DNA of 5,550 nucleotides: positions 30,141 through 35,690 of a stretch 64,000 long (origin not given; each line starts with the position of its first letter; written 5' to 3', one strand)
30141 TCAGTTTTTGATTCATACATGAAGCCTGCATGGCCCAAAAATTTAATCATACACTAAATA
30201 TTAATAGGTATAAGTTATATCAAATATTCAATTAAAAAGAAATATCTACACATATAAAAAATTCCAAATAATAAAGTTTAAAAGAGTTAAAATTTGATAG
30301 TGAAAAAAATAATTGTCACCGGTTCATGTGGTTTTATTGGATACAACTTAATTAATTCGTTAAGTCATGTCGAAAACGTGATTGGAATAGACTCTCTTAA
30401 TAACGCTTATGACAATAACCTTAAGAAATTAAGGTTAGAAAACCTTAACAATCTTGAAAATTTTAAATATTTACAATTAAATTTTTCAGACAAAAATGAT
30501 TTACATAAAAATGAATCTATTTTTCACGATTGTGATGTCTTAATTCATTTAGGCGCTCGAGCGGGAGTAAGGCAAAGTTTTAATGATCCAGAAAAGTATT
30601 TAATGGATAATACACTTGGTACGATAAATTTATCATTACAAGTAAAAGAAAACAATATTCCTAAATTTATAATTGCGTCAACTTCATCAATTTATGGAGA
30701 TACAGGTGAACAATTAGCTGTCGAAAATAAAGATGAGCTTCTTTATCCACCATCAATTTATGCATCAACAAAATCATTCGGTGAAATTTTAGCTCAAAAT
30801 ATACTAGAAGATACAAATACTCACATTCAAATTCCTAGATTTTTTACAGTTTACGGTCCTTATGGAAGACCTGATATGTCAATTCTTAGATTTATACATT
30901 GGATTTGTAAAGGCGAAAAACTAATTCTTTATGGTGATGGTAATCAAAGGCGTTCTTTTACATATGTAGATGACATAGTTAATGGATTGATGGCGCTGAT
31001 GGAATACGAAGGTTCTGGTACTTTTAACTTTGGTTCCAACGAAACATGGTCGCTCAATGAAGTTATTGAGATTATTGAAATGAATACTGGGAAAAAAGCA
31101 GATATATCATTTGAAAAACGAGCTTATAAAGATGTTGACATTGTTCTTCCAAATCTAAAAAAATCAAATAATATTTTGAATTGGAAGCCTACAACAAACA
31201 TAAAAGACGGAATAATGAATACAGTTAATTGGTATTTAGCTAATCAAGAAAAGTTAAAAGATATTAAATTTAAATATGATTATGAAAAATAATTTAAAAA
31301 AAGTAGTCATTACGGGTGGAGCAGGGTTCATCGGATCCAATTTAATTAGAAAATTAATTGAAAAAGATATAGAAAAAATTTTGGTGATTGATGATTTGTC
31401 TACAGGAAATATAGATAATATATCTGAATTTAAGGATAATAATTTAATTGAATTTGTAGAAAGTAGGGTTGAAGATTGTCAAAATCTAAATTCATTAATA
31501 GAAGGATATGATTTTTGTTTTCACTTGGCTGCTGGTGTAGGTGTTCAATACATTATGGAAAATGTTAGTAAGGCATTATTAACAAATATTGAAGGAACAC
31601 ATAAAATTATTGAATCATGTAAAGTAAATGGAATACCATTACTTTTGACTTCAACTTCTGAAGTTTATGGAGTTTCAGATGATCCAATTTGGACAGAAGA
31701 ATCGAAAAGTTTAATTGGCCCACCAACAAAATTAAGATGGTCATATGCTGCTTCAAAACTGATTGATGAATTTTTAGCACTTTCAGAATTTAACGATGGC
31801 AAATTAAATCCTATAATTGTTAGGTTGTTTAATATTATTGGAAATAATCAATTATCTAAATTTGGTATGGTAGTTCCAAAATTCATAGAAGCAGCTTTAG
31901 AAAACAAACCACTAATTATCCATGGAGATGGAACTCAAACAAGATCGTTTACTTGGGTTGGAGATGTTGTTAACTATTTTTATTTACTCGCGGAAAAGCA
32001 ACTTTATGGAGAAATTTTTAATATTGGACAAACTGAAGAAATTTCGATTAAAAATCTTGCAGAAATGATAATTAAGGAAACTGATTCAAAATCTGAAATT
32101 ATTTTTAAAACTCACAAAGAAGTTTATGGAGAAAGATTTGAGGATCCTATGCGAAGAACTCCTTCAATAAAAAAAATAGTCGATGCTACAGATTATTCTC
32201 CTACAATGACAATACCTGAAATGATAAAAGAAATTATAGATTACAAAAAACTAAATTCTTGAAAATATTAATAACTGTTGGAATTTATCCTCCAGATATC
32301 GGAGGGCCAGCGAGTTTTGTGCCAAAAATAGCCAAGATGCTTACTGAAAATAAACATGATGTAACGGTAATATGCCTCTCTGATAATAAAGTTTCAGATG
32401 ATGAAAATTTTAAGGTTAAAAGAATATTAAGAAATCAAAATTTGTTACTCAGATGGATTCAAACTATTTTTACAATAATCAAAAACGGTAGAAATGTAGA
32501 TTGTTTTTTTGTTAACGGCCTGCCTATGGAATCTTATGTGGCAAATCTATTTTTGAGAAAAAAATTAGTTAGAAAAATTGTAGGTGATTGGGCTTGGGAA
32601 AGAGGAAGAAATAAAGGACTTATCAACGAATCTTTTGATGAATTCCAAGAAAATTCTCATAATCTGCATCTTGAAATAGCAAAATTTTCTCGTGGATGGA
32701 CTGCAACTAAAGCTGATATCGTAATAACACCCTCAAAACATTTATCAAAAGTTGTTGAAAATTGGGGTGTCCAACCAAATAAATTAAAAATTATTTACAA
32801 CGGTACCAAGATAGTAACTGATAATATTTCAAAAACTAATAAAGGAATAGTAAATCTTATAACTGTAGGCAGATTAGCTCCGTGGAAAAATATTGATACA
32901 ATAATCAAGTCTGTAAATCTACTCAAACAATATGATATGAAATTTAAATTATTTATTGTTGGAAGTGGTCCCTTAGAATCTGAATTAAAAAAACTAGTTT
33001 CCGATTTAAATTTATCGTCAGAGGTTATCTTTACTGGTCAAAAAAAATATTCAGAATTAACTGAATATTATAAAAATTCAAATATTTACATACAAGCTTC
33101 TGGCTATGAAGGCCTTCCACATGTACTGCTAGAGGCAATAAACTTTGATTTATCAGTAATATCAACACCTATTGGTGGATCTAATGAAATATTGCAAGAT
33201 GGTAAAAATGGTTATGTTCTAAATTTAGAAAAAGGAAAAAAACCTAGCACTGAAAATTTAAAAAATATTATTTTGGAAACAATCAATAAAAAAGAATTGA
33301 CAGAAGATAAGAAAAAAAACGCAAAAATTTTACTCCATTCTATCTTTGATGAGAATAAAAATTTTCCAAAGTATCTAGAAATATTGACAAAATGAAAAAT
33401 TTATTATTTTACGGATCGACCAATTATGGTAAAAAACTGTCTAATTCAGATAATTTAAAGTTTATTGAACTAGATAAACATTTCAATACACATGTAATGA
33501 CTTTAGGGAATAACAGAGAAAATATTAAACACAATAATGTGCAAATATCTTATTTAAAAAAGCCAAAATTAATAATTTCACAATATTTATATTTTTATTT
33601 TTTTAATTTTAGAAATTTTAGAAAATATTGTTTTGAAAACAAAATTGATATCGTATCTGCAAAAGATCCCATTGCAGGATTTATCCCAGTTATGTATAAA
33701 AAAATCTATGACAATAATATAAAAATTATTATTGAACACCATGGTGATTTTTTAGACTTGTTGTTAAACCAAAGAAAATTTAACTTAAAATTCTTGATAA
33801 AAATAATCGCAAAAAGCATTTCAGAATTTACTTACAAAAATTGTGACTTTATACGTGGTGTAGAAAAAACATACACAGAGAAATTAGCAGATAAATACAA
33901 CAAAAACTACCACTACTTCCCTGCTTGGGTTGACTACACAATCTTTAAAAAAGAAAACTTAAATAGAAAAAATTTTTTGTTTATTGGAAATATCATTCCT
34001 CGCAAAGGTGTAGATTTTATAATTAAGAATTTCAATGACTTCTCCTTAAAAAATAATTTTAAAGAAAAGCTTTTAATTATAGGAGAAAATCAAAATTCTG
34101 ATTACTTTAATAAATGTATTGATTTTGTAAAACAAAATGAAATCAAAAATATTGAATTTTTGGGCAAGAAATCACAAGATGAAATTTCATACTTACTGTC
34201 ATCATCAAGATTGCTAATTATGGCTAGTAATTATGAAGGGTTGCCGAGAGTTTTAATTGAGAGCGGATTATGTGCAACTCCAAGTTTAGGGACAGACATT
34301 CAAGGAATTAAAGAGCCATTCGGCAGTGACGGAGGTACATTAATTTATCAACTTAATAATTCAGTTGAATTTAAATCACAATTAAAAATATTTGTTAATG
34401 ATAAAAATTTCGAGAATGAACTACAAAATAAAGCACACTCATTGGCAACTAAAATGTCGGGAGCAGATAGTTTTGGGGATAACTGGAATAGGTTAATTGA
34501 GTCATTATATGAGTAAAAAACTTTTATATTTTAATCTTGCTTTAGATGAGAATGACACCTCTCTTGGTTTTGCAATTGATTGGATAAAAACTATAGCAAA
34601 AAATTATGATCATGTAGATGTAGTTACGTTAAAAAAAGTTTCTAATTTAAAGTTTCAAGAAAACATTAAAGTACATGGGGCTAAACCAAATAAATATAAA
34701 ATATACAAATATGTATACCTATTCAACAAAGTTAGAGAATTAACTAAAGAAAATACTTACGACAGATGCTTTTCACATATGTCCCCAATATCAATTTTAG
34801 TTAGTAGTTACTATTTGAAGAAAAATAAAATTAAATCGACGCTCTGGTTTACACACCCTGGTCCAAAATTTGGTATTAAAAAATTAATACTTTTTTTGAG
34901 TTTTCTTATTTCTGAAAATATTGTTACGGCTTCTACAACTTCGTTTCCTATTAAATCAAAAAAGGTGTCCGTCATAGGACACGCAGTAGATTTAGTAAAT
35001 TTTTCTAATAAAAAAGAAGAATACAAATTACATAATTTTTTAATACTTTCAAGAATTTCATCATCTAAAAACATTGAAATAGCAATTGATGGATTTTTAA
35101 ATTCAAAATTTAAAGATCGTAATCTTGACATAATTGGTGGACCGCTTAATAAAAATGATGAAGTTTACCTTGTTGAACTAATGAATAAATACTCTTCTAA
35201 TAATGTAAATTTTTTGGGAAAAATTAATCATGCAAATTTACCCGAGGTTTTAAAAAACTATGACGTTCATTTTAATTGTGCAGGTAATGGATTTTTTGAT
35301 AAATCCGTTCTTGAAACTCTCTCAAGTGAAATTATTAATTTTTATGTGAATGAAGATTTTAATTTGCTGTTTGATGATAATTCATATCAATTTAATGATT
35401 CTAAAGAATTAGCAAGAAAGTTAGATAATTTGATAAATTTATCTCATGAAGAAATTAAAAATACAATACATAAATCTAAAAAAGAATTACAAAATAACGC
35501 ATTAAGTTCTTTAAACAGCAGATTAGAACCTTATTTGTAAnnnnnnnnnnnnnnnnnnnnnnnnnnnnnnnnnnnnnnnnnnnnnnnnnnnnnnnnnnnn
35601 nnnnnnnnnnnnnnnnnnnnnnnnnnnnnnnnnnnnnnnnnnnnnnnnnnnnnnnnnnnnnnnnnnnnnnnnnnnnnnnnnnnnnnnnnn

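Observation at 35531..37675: UXS gene has no canonical start for 144 codons and lies in frame behind the ugd TAA stop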

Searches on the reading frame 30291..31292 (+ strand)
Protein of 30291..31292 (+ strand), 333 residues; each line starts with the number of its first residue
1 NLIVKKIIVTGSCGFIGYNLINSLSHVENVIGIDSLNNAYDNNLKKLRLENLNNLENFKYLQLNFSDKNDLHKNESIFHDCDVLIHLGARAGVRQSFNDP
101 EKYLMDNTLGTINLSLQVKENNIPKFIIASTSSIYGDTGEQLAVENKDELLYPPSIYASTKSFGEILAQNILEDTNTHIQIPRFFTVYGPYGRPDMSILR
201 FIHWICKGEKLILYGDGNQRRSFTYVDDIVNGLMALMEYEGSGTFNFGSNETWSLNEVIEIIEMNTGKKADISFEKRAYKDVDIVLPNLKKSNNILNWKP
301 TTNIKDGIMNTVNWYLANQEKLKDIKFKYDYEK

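Call 35: search_protein_families(library=pfam, proteins=[window:30291-31292:+])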
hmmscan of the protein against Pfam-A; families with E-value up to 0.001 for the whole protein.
window:30291-31292:+ (333 aa): 6 families
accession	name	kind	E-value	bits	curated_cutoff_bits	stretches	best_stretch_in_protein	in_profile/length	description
PF16363.11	GDP_Man_Dehyd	-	6.2e-46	157.8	27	1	8-309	1-330/332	GDP-mannose 4,6 dehydratase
PF01370.27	Epimerase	-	3.4e-44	151.5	20.9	1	7-246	1-238/240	NAD dependent epimerase/dehydratase family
PF01073.25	3Beta_HSD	-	2.6e-15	56.7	22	1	8-230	1-222/280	3-beta hydroxysteroid dehydrogenase/isomerase family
PF04321.23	RmlD_sub_bind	-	5.5e-10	39.2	27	1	6-262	2-227/287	RmlD substrate binding domain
PF02719.21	Polysacc_synt_2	-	7e-07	29.2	20.2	1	7-173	1-154/293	Polysaccharide biosynthesis protein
PF07993.18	NAD_binding_4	-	6.5e-05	22.6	20.1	1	9-189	1-209/258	Male sterility protein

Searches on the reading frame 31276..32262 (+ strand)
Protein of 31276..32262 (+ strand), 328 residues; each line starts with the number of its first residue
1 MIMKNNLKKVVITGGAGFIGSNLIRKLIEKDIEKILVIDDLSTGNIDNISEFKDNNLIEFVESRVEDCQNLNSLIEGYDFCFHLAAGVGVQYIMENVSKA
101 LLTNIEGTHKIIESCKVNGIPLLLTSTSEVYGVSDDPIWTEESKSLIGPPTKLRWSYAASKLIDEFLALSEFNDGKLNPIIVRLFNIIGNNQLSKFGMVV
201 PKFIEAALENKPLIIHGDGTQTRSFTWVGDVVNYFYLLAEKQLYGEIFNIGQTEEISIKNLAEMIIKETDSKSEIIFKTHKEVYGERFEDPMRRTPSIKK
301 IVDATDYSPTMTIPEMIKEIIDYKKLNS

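Call 35: search_protein_families(library=pfam, proteins=[window:31276-32262:+])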
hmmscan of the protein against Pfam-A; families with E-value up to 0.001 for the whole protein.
window:31276-32262:+ (328 aa): 7 families
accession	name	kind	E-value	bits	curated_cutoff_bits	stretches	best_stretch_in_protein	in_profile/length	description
PF01370.27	Epimerase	-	4e-43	148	20.9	1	10-251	1-240/240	NAD dependent epimerase/dehydratase family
PF16363.11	GDP_Man_Dehyd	-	1.1e-40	140.6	27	1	12-319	2-331/332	GDP-mannose 4,6 dehydratase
PF01073.25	3Beta_HSD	-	2.8e-21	76.2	22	1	11-244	1-233/280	3-beta hydroxysteroid dehydrogenase/isomerase family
PF02719.21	Polysacc_synt_2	-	1.1e-19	71.2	20.2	1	10-121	1-121/293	Polysaccharide biosynthesis protein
PF07993.18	NAD_binding_4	-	1.6e-12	47.6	20.1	1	70-190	81-210/258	Male sterility protein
PF04321.23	RmlD_sub_bind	-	5.8e-12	45.7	27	1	9-294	2-256/287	RmlD substrate binding domain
PF13460.12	NAD_binding_10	-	6.6e-06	26.5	27.2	1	14-139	1-112/184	NAD(P)H-binding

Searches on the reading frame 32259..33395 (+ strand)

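Call 35: search_protein_families(library=pfam, proteins=[window:32259-33395:+])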
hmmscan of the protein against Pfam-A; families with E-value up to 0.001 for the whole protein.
window:32259-33395:+ (378 aa): 4 families
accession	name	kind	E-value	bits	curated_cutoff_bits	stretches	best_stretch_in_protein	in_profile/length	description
PF00534.26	Glycos_transf_1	-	1.5e-34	119.4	26.4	1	199-356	17-170/172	Glycosyl transferases group 1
PF13692.12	Glyco_trans_1_4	-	1.9e-26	93.5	27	1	200-322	4-125/142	Glycosyl transferases group 1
PF13439.12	Glyco_transf_4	-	2.1e-11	44.6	28.5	1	14-183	1-166/170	Glycosyltransferase Family 4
PF13579.12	Glyco_trans_4_4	-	1.3e-05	26.1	29.7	1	15-182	1-158/158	Glycosyl transferase 4-like domain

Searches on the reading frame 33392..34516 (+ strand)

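Call 35: search_protein_families(library=pfam, proteins=[window:33392-34516:+])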
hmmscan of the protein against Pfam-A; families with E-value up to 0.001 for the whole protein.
window:33392-34516:+ (374 aa): 3 families
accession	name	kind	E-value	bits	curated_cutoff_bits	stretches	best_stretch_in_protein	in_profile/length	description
PF00534.26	Glycos_transf_1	-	3.9e-22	79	26.4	1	187-348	8-169/172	Glycosyl transferases group 1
PF13692.12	Glyco_trans_1_4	-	1.2e-16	61.7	27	1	193-331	2-136/142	Glycosyl transferases group 1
PF13439.12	Glyco_transf_4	-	4e-05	24.1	28.5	1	31-170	20-153/170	Glycosyltransferase Family 4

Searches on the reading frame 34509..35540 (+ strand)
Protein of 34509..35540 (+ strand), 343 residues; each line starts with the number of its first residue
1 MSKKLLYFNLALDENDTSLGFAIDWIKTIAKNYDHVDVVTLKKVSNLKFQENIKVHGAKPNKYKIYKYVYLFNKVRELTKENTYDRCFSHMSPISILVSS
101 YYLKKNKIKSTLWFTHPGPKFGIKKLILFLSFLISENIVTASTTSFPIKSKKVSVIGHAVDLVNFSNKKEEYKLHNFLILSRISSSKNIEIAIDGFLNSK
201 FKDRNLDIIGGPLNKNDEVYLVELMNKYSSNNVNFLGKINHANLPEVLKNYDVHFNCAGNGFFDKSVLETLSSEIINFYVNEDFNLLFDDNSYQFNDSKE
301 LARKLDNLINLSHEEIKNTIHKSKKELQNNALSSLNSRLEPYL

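Call 35: search_protein_families(library=pfam, proteins=[window:34509-35540:+])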
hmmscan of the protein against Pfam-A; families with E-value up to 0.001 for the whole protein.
window:34509-35540:+ (343 aa): 2 families
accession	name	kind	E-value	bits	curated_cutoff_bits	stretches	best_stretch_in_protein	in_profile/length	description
PF00534.26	Glycos_transf_1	-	1.5e-06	28.3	26.4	1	176-267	17-109/172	Glycosyl transferases group 1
PF13477.12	Glyco_trans_4_2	-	0.00014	22.5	23.4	1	18-121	9-119/139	Glycosyl transferase 4-like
